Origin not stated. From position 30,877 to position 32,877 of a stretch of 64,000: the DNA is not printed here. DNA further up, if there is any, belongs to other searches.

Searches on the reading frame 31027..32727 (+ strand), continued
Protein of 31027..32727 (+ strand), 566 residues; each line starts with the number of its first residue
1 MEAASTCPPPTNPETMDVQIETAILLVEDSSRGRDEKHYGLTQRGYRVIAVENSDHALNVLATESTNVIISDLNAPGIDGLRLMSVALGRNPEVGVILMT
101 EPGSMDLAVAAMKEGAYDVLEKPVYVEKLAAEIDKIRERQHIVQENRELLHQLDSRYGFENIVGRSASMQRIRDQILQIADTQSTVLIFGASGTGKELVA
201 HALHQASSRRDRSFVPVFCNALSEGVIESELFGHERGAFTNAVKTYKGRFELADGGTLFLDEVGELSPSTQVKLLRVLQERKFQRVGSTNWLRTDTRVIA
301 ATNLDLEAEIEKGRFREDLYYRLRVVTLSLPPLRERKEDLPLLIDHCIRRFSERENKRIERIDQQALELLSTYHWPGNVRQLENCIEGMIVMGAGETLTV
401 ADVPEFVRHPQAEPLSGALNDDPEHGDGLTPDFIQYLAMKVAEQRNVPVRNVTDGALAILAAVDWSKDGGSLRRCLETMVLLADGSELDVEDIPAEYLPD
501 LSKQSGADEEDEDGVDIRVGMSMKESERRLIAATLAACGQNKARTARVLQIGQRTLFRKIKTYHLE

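Call 12: find_homologous_proteins(query=window:31027-32727:+, max_evalue=1e-20)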
Query window:31027-32727:+ (566 aa): 8000 proteins with E <= 1e-20 among 8000 candidates; the best 120 are listed.
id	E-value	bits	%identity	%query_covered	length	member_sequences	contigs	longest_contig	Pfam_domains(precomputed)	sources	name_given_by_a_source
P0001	0.0e+0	1255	100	100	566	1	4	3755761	PF00158.33,PF25601.2,PF02954.26,PF14532.13,PF07728.21,PF00072.31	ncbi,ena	-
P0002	0.0e+0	1251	99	100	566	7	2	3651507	PF00158.33,PF25601.2,PF02954.26,PF14532.13,PF07728.21,PF00072.31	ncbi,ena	-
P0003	0.0e+0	1232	98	100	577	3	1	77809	PF00158.33,PF25601.2,PF02954.26,PF00004.36,PF14532.13,PF07728.21,PF00072.31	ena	-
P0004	0.0e+0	1160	94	98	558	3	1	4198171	PF00158.33,PF25601.2,PF02954.26,PF14532.13,PF07728.21,PF00072.31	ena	-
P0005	0.0e+0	1141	93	97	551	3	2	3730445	PF00158.33,PF25601.2,PF02954.26,PF14532.13,PF07728.21,PF00072.31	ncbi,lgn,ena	-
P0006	0.0e+0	1092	87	100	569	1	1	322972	PF00158.33,PF25601.2,PF02954.26,PF14532.13,PF07728.21,PF00072.31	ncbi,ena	-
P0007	0.0e+0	1081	88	97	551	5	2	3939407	PF00158.33,PF25601.2,PF02954.26,PF14532.13,PF07728.21,PF00072.31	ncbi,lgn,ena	-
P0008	0.0e+0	1081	88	97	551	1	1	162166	PF00158.33,PF25601.2,PF02954.26,PF14532.13,PF07728.21,PF00072.31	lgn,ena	-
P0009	0.0e+0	1080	88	97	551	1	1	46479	PF00158.33,PF25601.2,PF02954.26,PF14532.13,PF07728.21,PF00072.31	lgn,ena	-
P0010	0.0e+0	1066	86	100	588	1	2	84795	PF00158.33,PF25601.2,PF02954.26,PF00004.36,PF14532.13,PF07728.21,PF00072.31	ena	-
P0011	0.0e+0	1060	87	97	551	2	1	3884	PF00158.33,PF25601.2,PF02954.26,PF14532.13,PF07728.21,PF00072.31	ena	-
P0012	0.0e+0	1058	87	97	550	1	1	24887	PF00158.33,PF25601.2,PF02954.26,PF00004.36,PF14532.13,PF07728.21,PF00072.31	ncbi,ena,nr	ncbi:MAG: sigma-54 dependent transcriptional regulator [Gemmatimonadetes bacterium]|nr:sigma-54 depe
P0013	0.0e+0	1053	87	97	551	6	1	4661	PF00158.33,PF25601.2,PF02954.26,PF00004.36,PF14532.13,PF07728.21,PF00072.31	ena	-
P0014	0.0e+0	1044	87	97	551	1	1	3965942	PF00158.33,PF25601.2,PF02954.26,PF00004.36,PF14532.13,PF07728.21,PF00072.31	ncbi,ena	-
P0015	0.0e+0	1043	85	98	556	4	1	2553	PF00158.33,PF25601.2,PF02954.26,PF14532.13,PF07728.21,PF00072.31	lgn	-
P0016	0.0e+0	1037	86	97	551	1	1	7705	PF00158.33,PF25601.2,PF02954.26,PF00004.36,PF14532.13,PF07728.21,PF00072.31,PF13191.13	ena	-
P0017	0.0e+0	1033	85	97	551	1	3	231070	PF00158.33,PF25601.2,PF02954.26,PF00004.36,PF14532.13,PF07728.21,PF00072.31,PF13191.13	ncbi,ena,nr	ncbi:MAG: sigma-54-dependent Fis family transcriptional regulator [Gemmatimonadetes bacterium]|nr:si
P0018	0.0e+0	1029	85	97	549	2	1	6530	PF00158.33,PF25601.2,PF02954.26,PF14532.13,PF07728.21,PF00072.31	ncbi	-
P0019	0.0e+0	1027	85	97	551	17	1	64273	PF00158.33,PF25601.2,PF02954.26,PF00004.36,PF14532.13,PF07728.21,PF00072.31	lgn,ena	-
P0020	0.0e+0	1026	85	97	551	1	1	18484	PF00158.33,PF25601.2,PF02954.26,PF00004.36,PF14532.13,PF07728.21,PF00072.31,PF13191.13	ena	-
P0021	0.0e+0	1020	85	97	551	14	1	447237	PF00158.33,PF25601.2,PF02954.26,PF00004.36,PF14532.13,PF07728.21,PF00072.31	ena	-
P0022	0.0e+0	1017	84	97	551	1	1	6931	PF00158.33,PF25601.2,PF02954.26,PF00004.36,PF14532.13,PF07728.21,PF00072.31,PF13191.13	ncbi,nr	ncbi:MAG: sigma-54 dependent transcriptional regulator [Gemmatimonadota bacterium]|nr:sigma-54 depen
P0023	0.0e+0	1011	84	97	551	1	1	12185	PF00158.33,PF25601.2,PF02954.26,PF00004.36,PF14532.13,PF07728.21,PF00072.31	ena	-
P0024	2.6e-298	1008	83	97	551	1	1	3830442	PF00158.33,PF25601.2,PF02954.26,PF14532.13,PF07728.21,PF00072.31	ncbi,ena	-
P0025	2.8e-298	1008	83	97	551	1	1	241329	PF00158.33,PF25601.2,PF02954.26,PF00004.36,PF14532.13,PF07728.21,PF00072.31,PF13191.13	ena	-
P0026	4.1e-298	1007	83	97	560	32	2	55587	PF00158.33,PF25601.2,PF02954.26,PF14532.13,PF07728.21,PF00072.31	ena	-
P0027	5.0e-298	1007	83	97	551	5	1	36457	PF00158.33,PF25601.2,PF02954.26,PF14532.13,PF07728.21,PF00072.31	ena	-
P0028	1.4e-297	1006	83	97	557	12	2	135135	PF00158.33,PF25601.2,PF02954.26,PF00004.36,PF14532.13,PF07728.21,PF00072.31,PF13191.13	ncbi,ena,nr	ncbi:MAG: sigma-54 dependent transcriptional regulator [Gemmatimonadetes bacterium]|nr:sigma-54 depe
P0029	4.8e-297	1004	84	97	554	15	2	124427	PF00158.33,PF25601.2,PF02954.26,PF00004.36,PF14532.13,PF07728.21,PF00072.31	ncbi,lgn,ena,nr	ncbi:MAG: sigma-54-dependent Fis family transcriptional regulator [Gemmatimonadetes bacterium]|nr:si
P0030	1.7e-296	1002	83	97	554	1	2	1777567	PF00158.33,PF25601.2,PF02954.26,PF14532.13,PF07728.21,PF00072.31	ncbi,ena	-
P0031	7.0e-278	941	77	97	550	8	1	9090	PF00158.33,PF25601.2,PF02954.26,PF14532.13,PF07728.21,PF00072.31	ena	-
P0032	3.0e-242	823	71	96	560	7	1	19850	PF00158.33,PF25601.2,PF02954.26,PF14532.13,PF07728.21,PF00072.31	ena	-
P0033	2.8e-241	820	69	97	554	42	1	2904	PF00158.33,PF25601.2,PF02954.26,PF14532.13,PF07728.21,PF00072.31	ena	-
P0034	7.0e-238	809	68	97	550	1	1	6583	PF00158.33,PF25601.2,PF02954.26,PF00004.36,PF14532.13,PF07728.21,PF00072.31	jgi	jgi:DNA-binding NtrC family response regulator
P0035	2.2e-226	771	66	97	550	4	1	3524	PF00158.33,PF25601.2,PF02954.26,PF00004.36,PF14532.13,PF07728.21,PF00072.31,PF13191.13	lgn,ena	-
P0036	9.3e-220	749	61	100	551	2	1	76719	PF00158.33,PF07724.21,PF25601.2,PF02954.26,PF14532.13,PF07728.21,PF00072.31,PF01078.28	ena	-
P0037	8.1e-216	736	63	97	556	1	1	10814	PF00158.33,PF07724.21,PF25601.2,PF02954.26,PF14532.13,PF07728.21,PF00072.31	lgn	-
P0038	7.0e-213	726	62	97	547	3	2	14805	PF20030.6,PF00158.33,PF25601.2,PF02954.26,PF00004.36,PF14532.13,PF07728.21,PF00072.31,PF01078.28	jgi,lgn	-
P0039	5.7e-204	697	61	97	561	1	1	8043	PF00158.33,PF25601.2,PF02954.26,PF00004.36,PF14532.13,PF07728.21,PF00072.31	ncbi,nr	ncbi:MAG: sigma-54-dependent Fis family transcriptional regulator [Candidatus Latescibacteria bacter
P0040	1.8e-200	685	59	98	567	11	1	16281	PF00158.33,PF07724.21,PF25601.2,PF02954.26,PF00004.36,PF14532.13,PF07728.21,PF00072.31,PF01078.28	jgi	-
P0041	5.2e-200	684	83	69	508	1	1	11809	PF00158.33,PF25601.2,PF14532.13,PF07728.21,PF00072.31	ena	-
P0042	1.1e-193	663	59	97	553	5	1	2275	PF00158.33,PF07724.21,PF25601.2,PF02954.26,PF00004.36,PF14532.13,PF07728.21,PF00072.31,PF01078.28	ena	-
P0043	2.8e-189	648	57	97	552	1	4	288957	PF00158.33,PF07724.21,PF25601.2,PF02954.26,PF00004.36,PF14532.13,PF07728.21,PF00072.31,PF01078.28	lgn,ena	-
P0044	4.8e-128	446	52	66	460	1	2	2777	PF00158.33,PF07724.21,PF25601.2,PF02954.26,PF00004.36,PF14532.13,PF07728.21,PF00072.31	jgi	jgi:two-component system, NtrC family, response regulator HydG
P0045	3.4e-127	443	-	-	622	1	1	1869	PF20030.6,PF00158.33,PF07724.21,PF25601.2,PF00004.36,PF14532.13,PF07728.21,PF00072.31,PF01078.28,PF13191.13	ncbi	ncbi:MAG: sigma 54-interacting transcriptional regulator, partial [Deltaproteobacteria bacterium]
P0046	4.5e-127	443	52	69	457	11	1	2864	PF00158.33,PF25601.2,PF02954.26,PF14532.13,PF07728.21,PF00072.31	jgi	jgi:DNA-binding NtrC family response regulator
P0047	1.0e-124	435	51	66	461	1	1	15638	PF00158.33,PF25601.2,PF02954.26,PF00004.36,PF14532.13,PF07728.21,PF00072.31,PF01078.28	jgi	jgi:two-component system response regulator HydG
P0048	1.5e-124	435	51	66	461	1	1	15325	PF00158.33,PF25601.2,PF02954.26,PF00004.36,PF14532.13,PF07728.21,PF00072.31,PF01078.28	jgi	jgi:two-component system response regulator HydG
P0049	2.6e-124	434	51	68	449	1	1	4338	PF00158.33,PF25601.2,PF02954.26,PF14532.13,PF07728.21,PF00072.31,PF01078.28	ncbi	-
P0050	4.6e-124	433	49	68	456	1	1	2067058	PF00158.33,PF07724.21,PF25601.2,PF02954.26,PF00004.36,PF14532.13,PF07728.21,PF00072.31,PF01078.28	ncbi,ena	-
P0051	7.2e-124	432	51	69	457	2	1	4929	PF00158.33,PF25601.2,PF02954.26,PF14532.13,PF07728.21,PF00072.31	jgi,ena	-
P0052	1.5e-123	431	51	69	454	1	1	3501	PF00158.33,PF25601.2,PF02954.26,PF14532.13,PF07728.21,PF00072.31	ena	-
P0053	1.6e-123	431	49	68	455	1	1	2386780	PF00158.33,PF07724.21,PF25601.2,PF02954.26,PF00004.36,PF14532.13,PF07728.21,PF00072.31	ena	-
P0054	2.1e-123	431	49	68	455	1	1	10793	PF00158.33,PF07724.21,PF25601.2,PF02954.26,PF00004.36,PF14532.13,PF07728.21,PF00072.31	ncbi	-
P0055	3.2e-123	430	50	69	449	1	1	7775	PF00158.33,PF25601.2,PF02954.26,PF14532.13,PF07728.21,PF00072.31,PF01078.28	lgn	-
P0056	3.4e-123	430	53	65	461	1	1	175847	PF00158.33,PF25601.2,PF02954.26,PF14532.13,PF07728.21,PF00072.31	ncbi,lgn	-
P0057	4.1e-123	430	51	69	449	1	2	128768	PF00158.33,PF25601.2,PF02954.26,PF14532.13,PF07728.21,PF00072.31,PF01078.28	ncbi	-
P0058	5.4e-123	430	51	69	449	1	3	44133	PF00158.33,PF25601.2,PF02954.26,PF14532.13,PF07728.21,PF00072.31,PF01078.28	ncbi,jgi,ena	-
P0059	7.8e-123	429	51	69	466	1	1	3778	PF00158.33,PF25601.2,PF02954.26,PF00004.36,PF14532.13,PF07728.21,PF00072.31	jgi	jgi:DNA-binding NtrC family response regulator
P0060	8.5e-123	429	49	68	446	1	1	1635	PF00158.33,PF07724.21,PF25601.2,PF02954.26,PF00004.36,PF14532.13,PF07728.21,PF00072.31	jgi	jgi:DNA-binding NtrC family response regulator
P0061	1.3e-122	428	50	67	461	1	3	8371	PF00158.33,PF25601.2,PF02954.26,PF14532.13,PF00072.31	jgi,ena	-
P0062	1.4e-122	428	50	69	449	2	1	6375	PF00158.33,PF25601.2,PF02954.26,PF14532.13,PF07728.21,PF00072.31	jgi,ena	jgi:DNA-binding NtrC family response regulator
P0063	3.1e-122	427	51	69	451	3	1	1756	PF00158.33,PF07724.21,PF25601.2,PF02954.26,PF00004.36,PF14532.13,PF07728.21,PF00072.31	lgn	-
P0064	4.3e-122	427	50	69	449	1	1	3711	PF00158.33,PF25601.2,PF02954.26,PF14532.13,PF07728.21,PF00072.31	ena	-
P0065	9.6e-122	425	50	70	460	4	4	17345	PF00158.33,PF25601.2,PF02954.26,PF14532.13,PF07728.21,PF00072.31,PF01078.28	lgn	-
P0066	1.0e-121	425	51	69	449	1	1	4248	PF00158.33,PF25601.2,PF02954.26,PF14532.13,PF07728.21,PF00072.31,PF01078.28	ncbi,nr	ncbi:MAG: sigma-54-dependent Fis family transcriptional regulator [Candidatus Rokubacteria bacterium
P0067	1.3e-121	425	52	63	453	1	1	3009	PF00158.33,PF25601.2,PF02954.26,PF00004.36,PF14532.13,PF07728.21,PF00072.31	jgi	jgi:two-component system, NtrC family, response regulator AtoC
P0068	1.6e-121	425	48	68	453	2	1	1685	PF00158.33,PF07724.21,PF25601.2,PF02954.26,PF14532.13,PF07728.21,PF00072.31,PF01078.28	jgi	-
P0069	1.6e-121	425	53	68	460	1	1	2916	PF00158.33,PF07724.21,PF25601.2,PF02954.26,PF14532.13,PF07728.21,PF00072.31,PF01078.28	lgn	-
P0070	1.7e-121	425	47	69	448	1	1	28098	PF00158.33,PF25601.2,PF02954.26,PF00004.36,PF14532.13,PF07728.21,PF00072.31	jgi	jgi:DNA-binding NtrC family response regulator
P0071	1.8e-121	425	49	67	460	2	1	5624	PF00158.33,PF25601.2,PF02954.26,PF00004.36,PF14532.13,PF07728.21,PF00072.31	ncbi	-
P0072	2.3e-121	424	50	69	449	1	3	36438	PF00158.33,PF25601.2,PF02954.26,PF14532.13,PF07728.21,PF00072.31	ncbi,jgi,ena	ncbi:MAG TPA: sigma-54 dependent transcriptional regulator [Methylomirabilota bacterium]|jgi:DNA-bin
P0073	2.5e-121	424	47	68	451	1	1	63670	PF00158.33,PF07724.21,PF25601.2,PF02954.26,PF14532.13,PF07728.21,PF00072.31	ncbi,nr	ncbi:sigma-54-dependent Fis family transcriptional regulator [Candidatus Calescamantes bacterium]|nr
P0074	2.7e-121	424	49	72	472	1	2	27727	PF00158.33,PF07724.21,PF25601.2,PF02954.26,PF00493.30,PF00004.36,PF14532.13,PF07728.21,PF00072.31,PF01078.28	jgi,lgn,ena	-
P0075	2.9e-121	424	47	68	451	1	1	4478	PF00158.33,PF07724.21,PF25601.2,PF02954.26,PF14532.13,PF07728.21,PF00072.31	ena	-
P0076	3.1e-121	424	47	68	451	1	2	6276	PF00158.33,PF07724.21,PF25601.2,PF02954.26,PF14532.13,PF07728.21,PF00072.31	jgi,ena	-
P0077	4.6e-121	423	52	68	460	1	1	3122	PF00158.33,PF07724.21,PF25601.2,PF02954.26,PF14532.13,PF07728.21,PF00072.31,PF01078.28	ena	-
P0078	7.2e-121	423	46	68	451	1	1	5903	PF00158.33,PF07724.21,PF25601.2,PF02954.26,PF14532.13,PF07728.21,PF00072.31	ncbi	-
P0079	7.9e-121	422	52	68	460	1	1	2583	PF00158.33,PF07724.21,PF25601.2,PF02954.26,PF14532.13,PF07728.21,PF00072.31,PF01078.28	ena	-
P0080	1.7e-120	421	49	67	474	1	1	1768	PF00158.33,PF13384.13,PF13551.13,PF25601.2,PF02954.26,PF00004.36,PF14532.13,PF07728.21,PF00072.31,PF13556.13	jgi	-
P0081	2.0e-120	421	50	69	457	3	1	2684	PF00158.33,PF25601.2,PF02954.26,PF14532.13,PF07728.21,PF00072.31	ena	-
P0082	2.0e-120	421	50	69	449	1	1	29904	PF00158.33,PF25601.2,PF02954.26,PF14532.13,PF07728.21,PF00072.31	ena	-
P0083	2.1e-120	421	51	59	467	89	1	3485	PF00004.36,PF13401.13,PF14532.13,PF07728.21,PF00072.31,PF13191.13,PF00158.33,PF07724.21,PF25601.2,PF02954.26,PF07726.18,PF12775.14,PF01078.28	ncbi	ncbi:MAG TPA: sigma 54-interacting transcriptional regulator, partial [Thermoanaerobaculia bacterium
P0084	2.9e-120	421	50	67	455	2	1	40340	PF00158.33,PF25601.2,PF02954.26,PF14532.13,PF07728.21,PF00072.31,PF01078.28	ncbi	-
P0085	3.0e-120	421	51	67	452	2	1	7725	PF20030.6,PF00158.33,PF07724.21,PF25601.2,PF02954.26,PF14532.13,PF07728.21,PF00072.31,PF01078.28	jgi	jgi:two-component system response regulator AtoC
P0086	3.1e-120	420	51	68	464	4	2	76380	PF00158.33,PF25601.2,PF02954.26,PF18024.8,PF14532.13,PF07728.21,PF00072.31,PF01078.28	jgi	-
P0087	3.4e-120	420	47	68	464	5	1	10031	PF00158.33,PF25601.2,PF02954.26,PF14532.13,PF07728.21,PF00072.31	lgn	-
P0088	3.8e-120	420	47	68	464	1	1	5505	PF00158.33,PF25601.2,PF02954.26,PF14532.13,PF07728.21,PF00072.31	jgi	-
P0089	4.4e-120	420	49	66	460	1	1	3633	PF00158.33,PF25601.2,PF02954.26,PF00004.36,PF14532.13,PF07728.21,PF00072.31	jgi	jgi:two-component system NtrC family response regulator/two-component system response regulator HydG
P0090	5.6e-120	420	50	65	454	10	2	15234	PF00158.33,PF25601.2,PF02954.26,PF14532.13,PF07728.21,PF00072.31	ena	-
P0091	6.3e-120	419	48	68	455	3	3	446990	PF00158.33,PF25601.2,PF02954.26,PF14532.13,PF07728.21,PF00072.31,PF13191.13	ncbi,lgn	-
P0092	8.5e-120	419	50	68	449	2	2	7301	PF00158.33,PF25601.2,PF02954.26,PF14532.13,PF07728.21,PF00072.31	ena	-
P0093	1.0e-119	419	50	67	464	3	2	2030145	PF00158.33,PF07724.21,PF25601.2,PF02954.26,PF00004.36,PF14532.13,PF07728.21,PF00072.31,PF01078.28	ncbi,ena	-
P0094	1.1e-119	419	50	72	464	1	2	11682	PF00158.33,PF25601.2,PF02954.26,PF14532.13,PF07728.21,PF00072.31,PF01078.28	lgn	-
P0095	1.3e-119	418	50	68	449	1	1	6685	PF00158.33,PF25601.2,PF02954.26,PF14532.13,PF07728.21,PF00072.31,PF01078.28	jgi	jgi:DNA-binding NtrC family response regulator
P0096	1.8e-119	418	48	71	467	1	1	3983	PF00158.33,PF25601.2,PF02954.26,PF14532.13,PF07728.21,PF00072.31,PF01078.28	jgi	jgi:DNA-binding NtrC family response regulator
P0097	2.3e-119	418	50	69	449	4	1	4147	PF00158.33,PF25601.2,PF02954.26,PF14532.13,PF07728.21,PF00072.31,PF01078.28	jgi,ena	-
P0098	3.1e-119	417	51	67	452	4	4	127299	PF20030.6,PF00158.33,PF07724.21,PF25601.2,PF02954.26,PF14532.13,PF07728.21,PF00072.31,PF01078.28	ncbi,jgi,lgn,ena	-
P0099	4.7e-119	417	49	70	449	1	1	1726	PF00158.33,PF25601.2,PF02954.26,PF14532.13,PF07728.21,PF00072.31,PF01078.28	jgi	jgi:DNA-binding NtrC family response regulator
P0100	7.1e-119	416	52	68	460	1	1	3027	PF00158.33,PF07724.21,PF25601.2,PF02954.26,PF14532.13,PF07728.21,PF00072.31,PF01078.28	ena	-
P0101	8.0e-119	416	51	67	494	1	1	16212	PF00158.33,PF25601.2,PF02954.26,PF00004.36,PF14532.13,PF07728.21,PF00072.31,PF01078.28,PF13191.13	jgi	jgi:DNA-binding NtrC family response regulator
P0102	1.1e-118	415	47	70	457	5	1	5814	PF00158.33,PF25601.2,PF02954.26,PF23198.2,PF14532.13,PF07728.21,PF00072.31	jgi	-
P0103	1.8e-118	415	48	69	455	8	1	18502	PF00158.33,PF25601.2,PF02954.26,PF00004.36,PF14532.13,PF07728.21,PF00072.31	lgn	-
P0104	2.9e-118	414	49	70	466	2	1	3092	PF00158.33,PF25601.2,PF02954.26,PF00004.36,PF14532.13,PF07728.21,PF00072.31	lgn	-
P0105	3.2e-118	414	51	69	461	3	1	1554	PF20030.6,PF00158.33,PF25601.2,PF02954.26,PF18024.8,PF14532.13,PF07728.21,PF00072.31,PF01078.28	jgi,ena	-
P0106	3.6e-118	414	50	71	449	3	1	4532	PF00158.33,PF25601.2,PF02954.26,PF14532.13,PF07728.21,PF00072.31,PF01078.28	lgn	-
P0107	3.8e-118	414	48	69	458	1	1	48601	PF00158.33,PF25601.2,PF02954.26,PF14532.13,PF07728.21,PF00072.31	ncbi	-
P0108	4.8e-118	413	48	69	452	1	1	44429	PF00158.33,PF25601.2,PF02954.26,PF14532.13,PF07728.21,PF00072.31,PF01078.28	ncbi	-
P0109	6.5e-118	413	48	69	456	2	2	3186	PF00158.33,PF25601.2,PF02954.26,PF00004.36,PF14532.13,PF07728.21,PF00072.31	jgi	jgi:two-component system, NtrC family, response regulator AtoC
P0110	7.0e-118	413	50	64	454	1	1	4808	PF00158.33,PF25601.2,PF02954.26,PF14532.13,PF07728.21,PF00072.31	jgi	jgi:DNA-binding NtrC family response regulator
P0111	9.7e-118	412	46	68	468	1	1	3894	PF00158.33,PF07724.21,PF25601.2,PF02954.26,PF14532.13,PF07728.21,PF00072.31,PF20161.6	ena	-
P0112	1.2e-117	412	48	69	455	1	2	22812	PF00158.33,PF25601.2,PF02954.26,PF00004.36,PF14532.13,PF07728.21,PF00072.31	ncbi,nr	ncbi:MAG TPA: sigma-54 dependent transcriptional regulator [bacterium]|nr:sigma-54 dependent transcr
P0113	1.3e-117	412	50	68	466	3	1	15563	PF00158.33,PF25601.2,PF02954.26,PF00004.36,PF14532.13,PF07728.21,PF00072.31,PF13191.13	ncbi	-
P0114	1.3e-117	412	47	73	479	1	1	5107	PF00158.33,PF07724.21,PF25601.2,PF02954.26,PF14532.13,PF07728.21,PF00072.31,PF01078.28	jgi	jgi:two-component system response regulator AtoC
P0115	2.6e-117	411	48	69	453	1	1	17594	PF00158.33,PF25601.2,PF02954.26,PF14532.13,PF07728.21,PF00072.31,PF01078.28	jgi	jgi:DNA-binding NtrC family response regulator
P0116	3.1e-117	411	49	67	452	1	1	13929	PF00158.33,PF25601.2,PF02954.26,PF14532.13,PF07728.21,PF00072.31,PF01078.28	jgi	jgi:DNA-binding NtrC family response regulator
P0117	3.1e-117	411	49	65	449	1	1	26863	PF00158.33,PF25601.2,PF02954.26,PF14532.13,PF07728.21,PF00072.31,PF01078.28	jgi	jgi:two-component system response regulator AtoC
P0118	3.1e-117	411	47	73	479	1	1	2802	PF00158.33,PF07724.21,PF25601.2,PF02954.26,PF14532.13,PF07728.21,PF00072.31,PF01078.28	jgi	jgi:two-component system response regulator AtoC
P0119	3.2e-117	411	49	66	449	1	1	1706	PF00158.33,PF25601.2,PF02954.26,PF14532.13,PF07728.21,PF00072.31,PF01078.28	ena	-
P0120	3.2e-117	411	48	68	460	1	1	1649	PF00158.33,PF13384.13,PF07724.21,PF25601.2,PF02954.26,PF00004.36,PF14532.13,PF07728.21,PF00072.31,PF13556.13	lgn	-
